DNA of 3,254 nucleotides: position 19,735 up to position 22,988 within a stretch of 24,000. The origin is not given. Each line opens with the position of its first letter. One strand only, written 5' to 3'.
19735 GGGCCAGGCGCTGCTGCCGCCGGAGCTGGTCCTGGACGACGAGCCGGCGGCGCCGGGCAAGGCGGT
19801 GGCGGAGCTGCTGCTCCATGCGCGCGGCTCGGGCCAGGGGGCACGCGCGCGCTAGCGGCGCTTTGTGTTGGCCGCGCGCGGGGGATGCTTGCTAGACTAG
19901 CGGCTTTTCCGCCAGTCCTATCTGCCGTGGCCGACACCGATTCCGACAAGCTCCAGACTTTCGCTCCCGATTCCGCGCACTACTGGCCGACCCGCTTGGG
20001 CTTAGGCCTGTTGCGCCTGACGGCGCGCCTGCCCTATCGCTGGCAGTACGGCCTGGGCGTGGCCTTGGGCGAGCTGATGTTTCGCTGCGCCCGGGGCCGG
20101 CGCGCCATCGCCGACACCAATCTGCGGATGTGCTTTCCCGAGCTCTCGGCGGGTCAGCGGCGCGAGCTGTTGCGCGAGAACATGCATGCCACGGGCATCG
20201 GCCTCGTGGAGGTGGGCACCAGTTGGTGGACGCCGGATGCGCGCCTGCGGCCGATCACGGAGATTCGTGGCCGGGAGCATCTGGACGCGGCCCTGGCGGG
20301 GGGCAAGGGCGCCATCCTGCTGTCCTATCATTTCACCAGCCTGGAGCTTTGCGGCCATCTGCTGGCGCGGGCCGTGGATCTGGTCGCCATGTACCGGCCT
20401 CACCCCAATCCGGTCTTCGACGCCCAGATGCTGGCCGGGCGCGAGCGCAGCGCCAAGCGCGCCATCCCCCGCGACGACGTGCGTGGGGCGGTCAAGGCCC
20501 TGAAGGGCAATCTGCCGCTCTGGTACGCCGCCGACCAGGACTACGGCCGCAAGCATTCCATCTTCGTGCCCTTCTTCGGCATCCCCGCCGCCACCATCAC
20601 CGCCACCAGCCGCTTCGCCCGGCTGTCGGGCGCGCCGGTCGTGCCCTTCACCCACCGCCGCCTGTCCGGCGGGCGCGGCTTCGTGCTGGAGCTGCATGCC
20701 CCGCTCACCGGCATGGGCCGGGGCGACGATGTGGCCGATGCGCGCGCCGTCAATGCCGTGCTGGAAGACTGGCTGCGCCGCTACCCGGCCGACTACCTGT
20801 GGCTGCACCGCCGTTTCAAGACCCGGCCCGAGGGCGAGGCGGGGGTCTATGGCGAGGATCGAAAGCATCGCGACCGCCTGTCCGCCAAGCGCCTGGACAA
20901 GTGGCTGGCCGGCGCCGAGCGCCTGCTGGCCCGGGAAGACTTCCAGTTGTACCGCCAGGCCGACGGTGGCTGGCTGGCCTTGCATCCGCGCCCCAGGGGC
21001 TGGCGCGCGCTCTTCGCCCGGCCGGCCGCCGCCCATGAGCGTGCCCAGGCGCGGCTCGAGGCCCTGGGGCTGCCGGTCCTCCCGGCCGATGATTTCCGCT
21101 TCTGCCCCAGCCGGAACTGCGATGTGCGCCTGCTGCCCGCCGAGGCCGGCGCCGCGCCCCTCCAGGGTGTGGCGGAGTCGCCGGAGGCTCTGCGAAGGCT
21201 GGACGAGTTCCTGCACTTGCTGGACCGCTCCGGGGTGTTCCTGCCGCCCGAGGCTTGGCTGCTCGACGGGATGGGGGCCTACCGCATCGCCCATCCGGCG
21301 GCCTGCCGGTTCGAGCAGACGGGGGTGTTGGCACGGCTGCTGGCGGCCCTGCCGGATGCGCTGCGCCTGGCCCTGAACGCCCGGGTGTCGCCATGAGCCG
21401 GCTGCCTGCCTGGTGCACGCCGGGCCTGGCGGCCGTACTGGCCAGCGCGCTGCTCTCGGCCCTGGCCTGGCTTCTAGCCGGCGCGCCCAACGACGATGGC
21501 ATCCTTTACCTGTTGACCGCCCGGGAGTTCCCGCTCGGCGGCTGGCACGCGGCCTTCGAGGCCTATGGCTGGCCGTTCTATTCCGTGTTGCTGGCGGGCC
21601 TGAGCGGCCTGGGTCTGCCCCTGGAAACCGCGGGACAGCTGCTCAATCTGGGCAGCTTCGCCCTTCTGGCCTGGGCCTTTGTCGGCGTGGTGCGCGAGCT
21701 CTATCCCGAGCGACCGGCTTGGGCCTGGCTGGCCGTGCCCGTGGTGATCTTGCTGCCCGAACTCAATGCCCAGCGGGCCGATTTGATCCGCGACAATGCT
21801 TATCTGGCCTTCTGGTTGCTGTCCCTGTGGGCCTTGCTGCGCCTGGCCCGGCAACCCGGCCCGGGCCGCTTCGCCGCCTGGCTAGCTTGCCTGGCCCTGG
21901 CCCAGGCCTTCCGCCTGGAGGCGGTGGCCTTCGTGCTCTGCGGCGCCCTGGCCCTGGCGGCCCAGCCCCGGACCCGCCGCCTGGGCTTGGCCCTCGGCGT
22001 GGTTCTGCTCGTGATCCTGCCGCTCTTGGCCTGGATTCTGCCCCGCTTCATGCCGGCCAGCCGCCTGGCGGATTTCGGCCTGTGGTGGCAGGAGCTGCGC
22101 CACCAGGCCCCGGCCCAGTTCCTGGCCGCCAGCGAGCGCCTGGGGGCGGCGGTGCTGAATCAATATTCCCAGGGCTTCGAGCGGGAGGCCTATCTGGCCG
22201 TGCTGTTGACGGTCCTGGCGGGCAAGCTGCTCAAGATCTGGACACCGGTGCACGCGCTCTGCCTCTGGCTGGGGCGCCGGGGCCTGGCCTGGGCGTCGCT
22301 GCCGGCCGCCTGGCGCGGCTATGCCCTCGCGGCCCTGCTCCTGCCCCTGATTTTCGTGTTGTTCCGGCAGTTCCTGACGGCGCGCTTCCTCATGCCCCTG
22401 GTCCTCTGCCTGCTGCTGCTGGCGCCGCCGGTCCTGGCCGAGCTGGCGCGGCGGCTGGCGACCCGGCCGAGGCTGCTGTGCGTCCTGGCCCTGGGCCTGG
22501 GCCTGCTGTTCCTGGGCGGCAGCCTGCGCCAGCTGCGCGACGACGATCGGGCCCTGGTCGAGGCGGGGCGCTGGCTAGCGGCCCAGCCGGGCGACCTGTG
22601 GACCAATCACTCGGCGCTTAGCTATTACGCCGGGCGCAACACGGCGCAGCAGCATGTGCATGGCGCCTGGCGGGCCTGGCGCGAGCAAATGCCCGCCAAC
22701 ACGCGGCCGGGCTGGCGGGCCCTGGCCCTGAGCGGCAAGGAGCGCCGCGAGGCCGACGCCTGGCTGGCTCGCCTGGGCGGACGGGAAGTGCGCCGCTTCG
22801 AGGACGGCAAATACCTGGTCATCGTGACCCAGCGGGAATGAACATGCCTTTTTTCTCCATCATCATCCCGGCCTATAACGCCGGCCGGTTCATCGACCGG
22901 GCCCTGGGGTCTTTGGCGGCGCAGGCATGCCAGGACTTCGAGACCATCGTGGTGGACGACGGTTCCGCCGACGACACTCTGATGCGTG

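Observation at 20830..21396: C-terminal extension of about 190 aa on an LpxL-type lipid A acyltransferase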

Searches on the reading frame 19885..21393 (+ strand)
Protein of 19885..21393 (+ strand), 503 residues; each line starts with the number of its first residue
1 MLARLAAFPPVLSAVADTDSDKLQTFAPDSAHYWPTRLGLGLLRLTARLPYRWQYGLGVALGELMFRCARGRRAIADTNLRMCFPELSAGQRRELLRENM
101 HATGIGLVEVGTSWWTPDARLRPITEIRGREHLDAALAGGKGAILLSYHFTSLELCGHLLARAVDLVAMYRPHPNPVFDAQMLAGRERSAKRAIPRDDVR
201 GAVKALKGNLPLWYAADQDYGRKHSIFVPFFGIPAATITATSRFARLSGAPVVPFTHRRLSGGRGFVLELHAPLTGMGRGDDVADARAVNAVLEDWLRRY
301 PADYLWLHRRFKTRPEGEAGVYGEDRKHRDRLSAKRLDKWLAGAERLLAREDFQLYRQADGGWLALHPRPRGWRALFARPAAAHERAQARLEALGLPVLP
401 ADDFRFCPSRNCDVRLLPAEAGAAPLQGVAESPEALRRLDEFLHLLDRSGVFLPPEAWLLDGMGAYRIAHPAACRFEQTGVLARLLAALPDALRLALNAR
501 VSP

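Call 6: search_protein_families(library=pfam, proteins=[window:19885-21393:+], max_evalue=1)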
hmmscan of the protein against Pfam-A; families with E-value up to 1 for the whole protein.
window:19885-21393:+ (503 aa): 1 family
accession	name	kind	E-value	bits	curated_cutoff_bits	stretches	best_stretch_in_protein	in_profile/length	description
PF03279.18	Lip_A_acyltrans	-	3.9e-68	230.3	22.3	1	32-313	12-295/295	Bacterial lipid A biosynthesis acyltransferase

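Call 7: search_protein_families(library=ncbifam, proteins=[window:19885-21393:+], max_evalue=1)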
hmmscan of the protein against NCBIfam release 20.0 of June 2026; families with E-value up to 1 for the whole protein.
window:19885-21393:+ (503 aa): 18 families
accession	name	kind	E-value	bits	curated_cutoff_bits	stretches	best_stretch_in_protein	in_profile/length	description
NF004191.0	PRK05646.1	equivalog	4.8e-101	338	491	1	31-324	13-308/310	lipid A biosynthesis lauroyl acyltransferase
TIGR02207.1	lipid_A_htrB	subfamily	4.7e-97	325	297.8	1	32-322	11-303/303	LpxL/LpxP family Kdo(2)-lipid IV(A) lauroyl/palmitoleoyl acyltransferase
NF006437.0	PRK08733.1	equivalog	1.5e-83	280.5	540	1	30-322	15-305/306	LpxL/LpxP family Kdo(2)-lipid IV(A) lauroyl/palmitoleoyl acyltransferase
NF005340.0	PRK06860.1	subfamily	1.6e-76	257.4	398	1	32-322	17-308/309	lipid A biosynthesis lauroyl acyltransferase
NF005952.0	PRK08025.1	equivalog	9.6e-71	238.4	517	1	32-322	15-305/306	kdo(2)-lipid IV(A) palmitoleoyltransferase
NF005399.0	PRK06946.1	subfamily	3.7e-65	220.1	343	1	36-322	7-294/294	lipid A biosynthesis lauroyl acyltransferase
NF006432.0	PRK08706.1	equivalog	1.1e-63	215.3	384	1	43-322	8-289/289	lipid A biosynthesis lauroyl acyltransferase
NF006507.0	PRK08943.1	subfamily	7.2e-50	169.9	337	1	32-324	23-317/322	lipid A biosynthesis (KDO)2-(lauroyl)-lipid IVA acyltransferase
TIGR02208.1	lipid_A_msbB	equivalog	1.6e-46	159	336.05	1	31-322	12-305/305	lauroyl-Kdo(2)-lipid IV(A) myristoyltransferase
NF006487.0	PRK08905.1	equivalog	1.4e-44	152.3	281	1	42-317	6-278/290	lysophospholipid acyltransferase family protein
NF004190.0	PRK05645.1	equivalog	8.2e-37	126.9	377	1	38-322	8-295/295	lysophospholipid acyltransferase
NF006438.0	PRK08734.1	equivalog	6.3e-32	110.8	363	1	47-318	18-292/305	lauroyl acyltransferase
NF006270.0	PRK08419.1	equivalog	8.4e-22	77.8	248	1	45-313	16-290/298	lipid A biosynthesis lauroyl acyltransferase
NF005120.0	PRK06553.1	equivalog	3.4e-18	66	273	1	42-312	30-307/308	lipid A biosynthesis lauroyl acyltransferase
NF005150.0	PRK06628.1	equivalog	1.3e-13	51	350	1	124-312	99-289/290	lipid A biosynthesis lauroyl acyltransferase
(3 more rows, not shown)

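Call 9: find_homologous_proteins(query=window:19885-21393:+, region=316-503)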
Query window:19885-21393:+, residues 316-503 (188 aa): 1 proteins with E <= 0.001 among 8000 candidates.
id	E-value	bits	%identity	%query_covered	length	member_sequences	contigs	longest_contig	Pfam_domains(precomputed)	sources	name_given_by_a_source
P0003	6.9e-117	406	100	100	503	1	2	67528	PF03279.19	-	-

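Call 29: predict_structure(protein=window:19885-21393:+)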
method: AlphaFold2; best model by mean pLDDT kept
length: 503 residues; sequences in the alignment: 1
mean_pLDDT: 36.2   pTM: 0.26
mean pLDDT of the five models: 36.2, 28.9, 28.9, 28.5, 28.2
residues with pLDDT >= 90: 0; 70-90: 4; 50-70: 31; < 50: 468
segments of 3 or more residues with pLDDT < 50: 1-41, 43-60, 62-80, 99-289, 299-340, 353-503
pLDDT, mean of each block of 10 residues (from residue 1): 35 40 36 41 45 43 47 47 64 55 36 30 31 35 27 33 31 30 31 29 28 23 23 26 28 39 39 37 43 50 40 29 30 42 52 43 39 30 39 38 28 27 36 45 38 31 28 26 35 36 29
secondary structure, 60 per line:
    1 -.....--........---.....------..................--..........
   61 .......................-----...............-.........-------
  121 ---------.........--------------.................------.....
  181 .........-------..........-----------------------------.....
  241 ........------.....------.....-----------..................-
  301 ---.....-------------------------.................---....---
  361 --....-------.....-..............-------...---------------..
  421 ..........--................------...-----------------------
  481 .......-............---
elements in order: H2-6 H9-16 H20-24 H31-48 H51-83 H89-103 H105-113 H130-138 H153-169 H176-189 H197-206 H236-248 E255-259 E266-270 H282-299 E304-308 H334-350 E354-357 E363-366 H374-378 H380-393 H419-430 H433-448 H481-487 H489-500

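Call 30: find_related_loci(query=window:19885-21393:+, collection=genome_contigs, flank=4000)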
Query window:19885-21393:+ (503 aa) in genome_contigs; peptide patterns used: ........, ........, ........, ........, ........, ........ (x = any residue, [..] = any of these).
303 stretches matched a pattern; 240 encode a relative of the query (tblastn E <= 1e-3); the best 80 are kept; 80 distinct loci.
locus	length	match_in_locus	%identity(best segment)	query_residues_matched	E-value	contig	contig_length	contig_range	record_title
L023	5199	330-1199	55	33-322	2e-99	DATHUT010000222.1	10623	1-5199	MAG TPA_asm: Gammaproteobacteria bacterium isolate SMAG_U16114 k141_1288130, whole genome shotgun sequence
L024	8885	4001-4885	52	33-327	1e-95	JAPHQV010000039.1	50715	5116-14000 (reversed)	MAG: Gammaproteobacteria bacterium isolate N1D-Bin_12 c_000001425262, whole genome shotgun sequence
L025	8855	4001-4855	55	33-317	1e-94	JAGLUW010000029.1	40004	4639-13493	MAG: Sulfuriflexus sp. isolate RS_11_44 ZL20.bin.44.fa_29, whole genome shotgun sequence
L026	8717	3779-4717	51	20-331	6e-93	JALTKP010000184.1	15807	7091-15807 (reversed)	MAG: Gammaproteobacteria bacterium isolate S139_maxbin2_scaf2bin.214_VB S139_NODE_3220_length_15807_cov_7.419452, whole 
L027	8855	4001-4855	53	33-317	2e-92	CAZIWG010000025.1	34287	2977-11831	MAG TPA_asm: uncultured Granulosicoccaceae bacterium isolate SRP128015_co3_116 genome assembly, contig: NODE_1013_length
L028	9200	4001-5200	40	11-417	2e-92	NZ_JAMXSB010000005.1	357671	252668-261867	Pleionea sp. CnH1-48 NODE_5_length_357671_cov_35.100802, whole genome shotgun sequence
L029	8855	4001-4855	53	33-317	9e-92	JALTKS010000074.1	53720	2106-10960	MAG: Gammaproteobacteria bacterium isolate S139_maxbin2_scaf2bin.221 S139_NODE_302_length_53720_cov_130.468643, whole ge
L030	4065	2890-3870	51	23-341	9e-92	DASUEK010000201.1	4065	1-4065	MAG TPA_asm: Permianibacter sp. isolate SMAG_U1351 k141_1635989, whole genome shotgun sequence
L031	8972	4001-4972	47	28-352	1e-89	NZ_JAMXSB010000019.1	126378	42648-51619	Pleionea sp. CnH1-48 NODE_19_length_126378_cov_33.769325, whole genome shotgun sequence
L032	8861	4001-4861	51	34-322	4e-89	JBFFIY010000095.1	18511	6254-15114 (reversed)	MAG: Enterobacterales bacterium isolate Mix_mud17.2022.03.18 k141_2913392_length_18511_cov_10.0034, whole genome shotgun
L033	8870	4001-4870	53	33-322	5e-89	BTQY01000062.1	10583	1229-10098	MAG: Gammaproteobacteria bacterium BMS9Abin26 DNA, NODE_2192_length_10583, whole genome shotgun sequence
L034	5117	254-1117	49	35-322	1e-88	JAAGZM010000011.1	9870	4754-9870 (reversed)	MAG: Gammaproteobacteria bacterium isolate Cli_20 CliG_CONTIG11760, whole genome shotgun sequence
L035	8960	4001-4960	47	33-350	1e-86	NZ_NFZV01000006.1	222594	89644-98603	Alkalilimnicola ehrlichii strain AK92 NODE_6_length_222594_cov_49.2235_ID_11, whole genome shotgun sequence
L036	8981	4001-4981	51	23-347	8e-86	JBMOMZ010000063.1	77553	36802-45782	MAG: Pseudomonadota bacterium isolate Betzabe_MAG063 MAG063_63, whole genome shotgun sequence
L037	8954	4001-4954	52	34-352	7e-88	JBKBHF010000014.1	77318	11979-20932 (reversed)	MAG: Permianibacter sp. isolate 21I_052.bin.6 NODE_240_length_77318_cov_4.357630, whole genome shotgun sequence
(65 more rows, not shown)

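Call 33: find_related_loci(query=window:19885-21393:+, collection=metagenome_contigs, flank=3000)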
Query window:19885-21393:+ (503 aa) in metagenome_contigs; peptide patterns used: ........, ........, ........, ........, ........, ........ (x = any residue, [..] = any of these).
257 stretches matched a pattern; 168 encode a relative of the query (tblastn E <= 1e-3); the best 80 are kept; 80 distinct loci.
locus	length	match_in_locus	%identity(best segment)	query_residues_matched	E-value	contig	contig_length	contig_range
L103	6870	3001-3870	55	33-322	2e-96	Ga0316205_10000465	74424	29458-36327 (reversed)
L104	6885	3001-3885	52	33-327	2e-96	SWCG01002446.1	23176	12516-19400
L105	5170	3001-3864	52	30-317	1e-93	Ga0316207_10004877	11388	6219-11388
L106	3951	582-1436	53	33-317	2e-93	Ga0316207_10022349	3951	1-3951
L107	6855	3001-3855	53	33-317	1e-92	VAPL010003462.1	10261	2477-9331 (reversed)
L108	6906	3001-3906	49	10-317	7e-90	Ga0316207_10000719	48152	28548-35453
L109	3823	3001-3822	54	33-306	1e-89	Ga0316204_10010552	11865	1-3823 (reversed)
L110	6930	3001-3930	49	7-317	7e-90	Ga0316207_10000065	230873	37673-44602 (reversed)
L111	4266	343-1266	52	33-341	9e-89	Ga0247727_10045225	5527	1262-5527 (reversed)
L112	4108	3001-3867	48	35-322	8e-85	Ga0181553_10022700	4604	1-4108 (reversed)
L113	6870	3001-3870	45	33-322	1e-83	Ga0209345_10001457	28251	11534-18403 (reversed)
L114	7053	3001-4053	43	37-385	4e-82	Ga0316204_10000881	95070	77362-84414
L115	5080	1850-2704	50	33-318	5e-82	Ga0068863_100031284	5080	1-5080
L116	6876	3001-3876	43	32-322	2e-81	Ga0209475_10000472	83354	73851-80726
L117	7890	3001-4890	48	33-339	3e-80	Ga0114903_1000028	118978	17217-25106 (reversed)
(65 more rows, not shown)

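Call 44: predict_structure(alignment_id=A1)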
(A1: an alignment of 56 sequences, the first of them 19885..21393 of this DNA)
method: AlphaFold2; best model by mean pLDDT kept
length: 503 residues; sequences in the alignment: 56
mean_pLDDT: 82.7   pTM: 0.74
mean pLDDT of the five models: 82.7, 81.9, 81.8, 81.7, 81.1
residues with pLDDT >= 90: 295; 70-90: 87; 50-70: 50; < 50: 71
segments of 3 or more residues with pLDDT < 50: 1-24, 425-431, 452-479, 492-503
pLDDT, mean of each block of 10 residues (from residue 1): 41 41 57 90 97 98 98 97 98 98 98 95 97 98 98 97 96 92 95 96 98 91 91 95 97 98 97 97 97 98 97 94 74 88 91 89 88 74 79 76 80 85 51 60 60 46 42 43 54 44 31
secondary structure, 60 per line:
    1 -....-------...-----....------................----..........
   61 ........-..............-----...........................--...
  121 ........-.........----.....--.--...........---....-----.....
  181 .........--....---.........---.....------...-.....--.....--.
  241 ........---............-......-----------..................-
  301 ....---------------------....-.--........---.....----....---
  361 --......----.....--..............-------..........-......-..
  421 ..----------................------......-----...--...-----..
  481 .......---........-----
elements in order: H2-5 H21-24 H31-46 H51-68 H70-83 H89-115 H118-124 E125-128 H130-138 E143-147 H153-163 E167-170 H176-189 E192-195 H199-207 E211-215 E226-230 E233-237 H240-248 E252-260 E265-270 H282-299 H326-329 H334-341 E345-349 E354-357 E363-368 H373-377 H380-393 E404-407 E412-417 H419-422 H433-448 E458-460 E466-468 H479-487 H491-498

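Call 46: fold_search(model_id=the predicted structure, library=pdb)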
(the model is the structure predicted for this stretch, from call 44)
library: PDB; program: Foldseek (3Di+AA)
matches with E <= 10: 512; with E <= 0.001: 14
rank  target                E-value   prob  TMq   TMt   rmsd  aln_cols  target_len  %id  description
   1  5kn7                  2.8e-16  1.00  0.47  0.72   8.1       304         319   21  Lipid A secondary acyltransferase LpxM from Acinetobacter baumannii (released 2016-09-28)
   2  5knk                  4.1e-16  1.00  0.46  0.70   5.4       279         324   23  Lipid A secondary acyltransferase LpxM from Acinetobacter baumannii with catalytic residue substitution (E127A) (released 2016-09-28)
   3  5f2z_A                3.9e-12  1.00  0.43  0.84   2.5       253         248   19  Crystal structure of membrane associated PatA from Mycobacterium smegmatis in complex with palmitate - P21 space group (released 2016-03-09)
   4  5oce_B                4.3e-12  1.00  0.44  0.84   2.7       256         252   18  THE MOLECULAR MECHANISM OF SUBSTRATE RECOGNITION AND CATALYSIS OF THE MEMBRANE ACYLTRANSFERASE PatA -- Complex of PatA (released 2017-12-27)
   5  5f34_A                4.8e-12  1.00  0.44  0.84   2.4       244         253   20  Crystal structure of membrane associated PatA from Mycobacterium smegmatis in complex with S-hexadecyl Coenzyme A - P2 (released 2016-03-09)
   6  5oce_A                5.6e-12  1.00  0.44  0.83   3.9       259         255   19  THE MOLECULAR MECHANISM OF SUBSTRATE RECOGNITION AND CATALYSIS OF THE MEMBRANE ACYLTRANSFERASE PatA -- Complex of PatA (released 2017-12-27)
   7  5f2z_B                1.1e-11  1.00  0.44  0.84   2.4       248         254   20  Crystal structure of membrane associated PatA from Mycobacterium smegmatis in complex with palmitate - P21 space group (released 2016-03-09)
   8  5f34_C                1.3e-11  1.00  0.44  0.84   2.4       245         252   20  Crystal structure of membrane associated PatA from Mycobacterium smegmatis in complex with S-hexadecyl Coenzyme A - P2 (released 2016-03-09)
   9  7ojt_A                1.4e-11  1.00  0.44  0.85   2.9       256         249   19  Crystal structure of unliganded PatA, a membrane associated acyltransferase from Mycobacterium smegmatis (released 2021-10-27)
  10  5f2t_A                1.5e-11  1.00  0.44  0.86   2.4       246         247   20  Crystal structure of membrane associated PatA from Mycobacterium smegmatis in complex with palmitate - C 2 space group (released 2016-03-09)
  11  5f2z_C                1.5e-11  1.00  0.43  0.86   2.4       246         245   20  Crystal structure of membrane associated PatA from Mycobacterium smegmatis in complex with palmitate - P21 space group (released 2016-03-09)
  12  5f2t_B                1.7e-11  1.00  0.44  0.82   2.3       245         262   20  Crystal structure of membrane associated PatA from Mycobacterium smegmatis in complex with palmitate - C 2 space group (released 2016-03-09)
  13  5f2z_D                2.4e-11  1.00  0.43  0.82   2.4       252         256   20  Crystal structure of membrane associated PatA from Mycobacterium smegmatis in complex with palmitate - P21 space group (released 2016-03-09)
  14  5f31                  5.1e-11  1.00  0.43  0.82   2.4       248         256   19  Crystal structure of membrane associated PatA from Mycobacterium smegmatis in complex with palmitate - P 42 21 2 space g (released 2016-03-09)
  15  5grh_B                7.9e-02  0.21  0.12  0.16  12.1       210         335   10  Crystal structure of the alpha gamma heterodimer of human IDH3 in complex with Mg(2+) (released 2017-02-15)
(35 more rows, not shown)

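Call 51: fold_search(model_id=the predicted structure, library=viral)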
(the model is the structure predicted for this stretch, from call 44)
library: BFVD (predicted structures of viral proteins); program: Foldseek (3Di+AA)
matches with E <= 10: 405; with E <= 0.001: 0
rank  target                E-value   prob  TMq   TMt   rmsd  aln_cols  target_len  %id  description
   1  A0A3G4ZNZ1            3.4e-03  0.89  0.20  0.26  17.2       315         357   10  Uncharacterized protein [Terrestrivirus sp.]
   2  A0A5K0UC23            5.0e-03  0.98  0.24  0.37  11.9       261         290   14  Acyltransferase [Yasminevirus sp. GU-2018]
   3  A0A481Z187            5.3e-03  0.98  0.22  0.32  12.7       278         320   10  Acyltransferase [Mimivirus LCMiAC01]
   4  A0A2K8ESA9            2.8e-02  0.87  0.24  0.33  17.1       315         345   11  Lysophospholipid acetyltransferase [Heliothis virescens ascovirus 3h]
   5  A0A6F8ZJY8            2.8e-02  0.41  0.11  0.22  19.9       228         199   11  Phage protein kinase [Xylella phage Cota]
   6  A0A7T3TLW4            6.9e-02  0.44  0.10  0.23  12.7       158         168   13  Uncharacterized protein [Serratia phage vB_SmaM_Yaphecito]
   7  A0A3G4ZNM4            7.7e-02  0.69  0.24  0.29  18.3       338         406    8  Lysophospholipid acyltransferase [Terrestrivirus sp.]
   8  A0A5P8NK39            8.1e-02  0.47  0.12  0.14  15.5       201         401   17  Protein kinase [Pantoea phage vB_PagP-SK1]
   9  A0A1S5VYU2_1          1.1e-01  0.06  0.12  0.09  27.5       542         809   10  (no name in the UniProt tables at hand)
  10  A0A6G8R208            1.1e-01  0.51  0.13  0.28  10.2       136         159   16  Serine/threonine kinase [Streptomyces phage Wakanda]
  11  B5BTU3                1.3e-01  0.30  0.12  0.21  14.2       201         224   13  Protein kinase-like [Ralstonia phage RSB1]
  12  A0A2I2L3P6            1.4e-01  0.51  0.13  0.26   9.7       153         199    9  Serine/Threonine protein kinase [Orpheovirus IHUMI-LCC2]
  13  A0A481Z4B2            1.6e-01  0.06  0.08  0.11  18.0       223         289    8  Uncharacterized protein [Pithovirus LCPAC104]
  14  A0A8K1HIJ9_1          1.6e-01  0.06  0.13  0.08  27.3       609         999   13  Putative nonstructural polyprotein [Sichuan mosquito picorna-like virus]
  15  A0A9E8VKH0            1.9e-01  0.33  0.12  0.23  10.6       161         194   12  (no name in the UniProt tables at hand)
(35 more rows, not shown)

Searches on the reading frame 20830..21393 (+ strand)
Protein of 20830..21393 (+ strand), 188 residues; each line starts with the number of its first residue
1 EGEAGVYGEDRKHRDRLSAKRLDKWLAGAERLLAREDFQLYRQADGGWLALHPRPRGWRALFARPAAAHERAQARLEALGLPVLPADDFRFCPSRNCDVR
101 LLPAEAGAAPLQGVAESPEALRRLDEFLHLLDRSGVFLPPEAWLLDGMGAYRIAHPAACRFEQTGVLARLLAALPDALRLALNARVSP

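Call 6: search_protein_families(library=pfam, proteins=[window:20830-21393:+], max_evalue=1)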
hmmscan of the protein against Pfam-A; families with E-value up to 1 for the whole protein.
window:20830-21393:+ (188 aa): 1 family
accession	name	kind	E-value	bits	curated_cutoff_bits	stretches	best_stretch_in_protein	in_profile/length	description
PF10983.13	DUF2793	-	0.058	13.7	27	0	33-64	44-74/87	Protein of unknown function (DUF2793)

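Call 7: search_protein_families(library=ncbifam, proteins=[window:20830-21393:+], max_evalue=1)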
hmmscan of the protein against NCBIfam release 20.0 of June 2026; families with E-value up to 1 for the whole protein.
window:20830-21393:+ (188 aa): 0 families

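Call 19: search_protein_representatives(protein=window:20830-21393:+)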
Query: 188 residues. Proteins with E-value up to 0.001 (for the whole library): 1; up to 1e-10: 1; up to 1e-30: 1. The best 1 are listed.
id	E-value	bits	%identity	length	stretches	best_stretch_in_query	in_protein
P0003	2.2e-117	406.0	100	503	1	1-188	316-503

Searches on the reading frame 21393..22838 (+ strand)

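Call 6: search_protein_families(library=pfam, proteins=[window:21393-22838:+], max_evalue=1)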
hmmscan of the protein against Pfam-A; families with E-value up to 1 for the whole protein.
window:21393-22838:+ (482 aa): 2 families
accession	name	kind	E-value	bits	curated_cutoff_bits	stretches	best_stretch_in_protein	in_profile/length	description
PF13231.12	PMT_2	-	0.0019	18.9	26.1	1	89-214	32-160/160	Dolichyl-phosphate-mannose-protein mannosyltransferase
PF24792.1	DUF7701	-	0.0047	17.6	27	1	399-433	24-58/91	Domain of unknown function (DUF7701)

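Call 7: search_protein_families(library=ncbifam, proteins=[window:21393-22838:+], max_evalue=1)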
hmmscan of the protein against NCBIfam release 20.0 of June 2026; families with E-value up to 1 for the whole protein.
window:21393-22838:+ (482 aa): 3 families
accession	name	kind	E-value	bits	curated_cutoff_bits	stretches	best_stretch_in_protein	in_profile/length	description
NF047440.1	LA3751_2_3_fam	subfamily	0.031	13.1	200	0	325-417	329-426/460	LA_3751/LA_3752 family putative glycosyltransferase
NF004429.0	PRK05771.2-2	equivalog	0.086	11.5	799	1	269-331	337-399/608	V-type ATP synthase subunit I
NF009776.0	PRK13275.1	equivalog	0.28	10.5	64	0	198-215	51-68/70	tetrahydromethanopterin S-methyltransferase subunit F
